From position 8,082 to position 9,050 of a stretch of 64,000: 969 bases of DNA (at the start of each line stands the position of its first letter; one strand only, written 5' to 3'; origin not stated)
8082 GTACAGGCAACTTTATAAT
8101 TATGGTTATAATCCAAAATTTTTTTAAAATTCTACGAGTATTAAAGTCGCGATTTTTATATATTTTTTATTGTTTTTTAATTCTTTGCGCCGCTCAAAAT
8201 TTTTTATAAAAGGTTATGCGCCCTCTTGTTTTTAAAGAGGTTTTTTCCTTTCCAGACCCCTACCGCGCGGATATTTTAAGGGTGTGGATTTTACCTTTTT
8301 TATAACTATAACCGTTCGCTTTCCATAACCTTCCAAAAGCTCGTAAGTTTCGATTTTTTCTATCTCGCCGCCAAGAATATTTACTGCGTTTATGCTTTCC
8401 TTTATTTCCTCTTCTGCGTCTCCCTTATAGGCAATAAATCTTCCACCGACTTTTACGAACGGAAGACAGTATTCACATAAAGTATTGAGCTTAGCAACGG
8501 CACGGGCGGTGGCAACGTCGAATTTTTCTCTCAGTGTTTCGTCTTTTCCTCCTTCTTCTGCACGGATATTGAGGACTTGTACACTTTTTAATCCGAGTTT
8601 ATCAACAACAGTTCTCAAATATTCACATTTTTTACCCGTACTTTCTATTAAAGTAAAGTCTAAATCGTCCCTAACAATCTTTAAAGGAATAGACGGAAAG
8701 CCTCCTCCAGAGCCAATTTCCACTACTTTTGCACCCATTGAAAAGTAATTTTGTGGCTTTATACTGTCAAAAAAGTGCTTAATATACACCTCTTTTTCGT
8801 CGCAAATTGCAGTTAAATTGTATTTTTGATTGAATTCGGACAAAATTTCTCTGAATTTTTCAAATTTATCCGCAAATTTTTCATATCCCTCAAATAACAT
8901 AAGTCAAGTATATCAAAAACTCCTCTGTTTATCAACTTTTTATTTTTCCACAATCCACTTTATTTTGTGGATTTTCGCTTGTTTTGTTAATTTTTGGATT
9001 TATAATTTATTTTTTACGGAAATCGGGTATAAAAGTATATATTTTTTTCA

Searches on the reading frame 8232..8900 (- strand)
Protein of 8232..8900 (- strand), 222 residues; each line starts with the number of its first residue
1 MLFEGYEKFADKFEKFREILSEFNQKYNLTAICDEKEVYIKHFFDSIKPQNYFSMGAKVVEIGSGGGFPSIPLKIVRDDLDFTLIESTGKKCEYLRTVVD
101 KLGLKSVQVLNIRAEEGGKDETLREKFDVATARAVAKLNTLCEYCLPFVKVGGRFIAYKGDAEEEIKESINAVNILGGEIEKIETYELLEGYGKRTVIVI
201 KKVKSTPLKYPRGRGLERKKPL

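Call 35: search_protein_families(library=pfam, proteins=[window:8232-8900:-])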
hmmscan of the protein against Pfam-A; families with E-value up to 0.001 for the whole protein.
window:8232-8900:- (222 aa): 2 families
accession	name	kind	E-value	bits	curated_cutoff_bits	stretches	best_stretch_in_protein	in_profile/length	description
PF02527.21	GidB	-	1.9e-48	164.7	27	1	11-183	3-173/184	rRNA small subunit methyltransferase G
PF13847.12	Methyltransf_31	-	2.2e-05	24.6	27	1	56-174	4-126/145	Methyltransferase domain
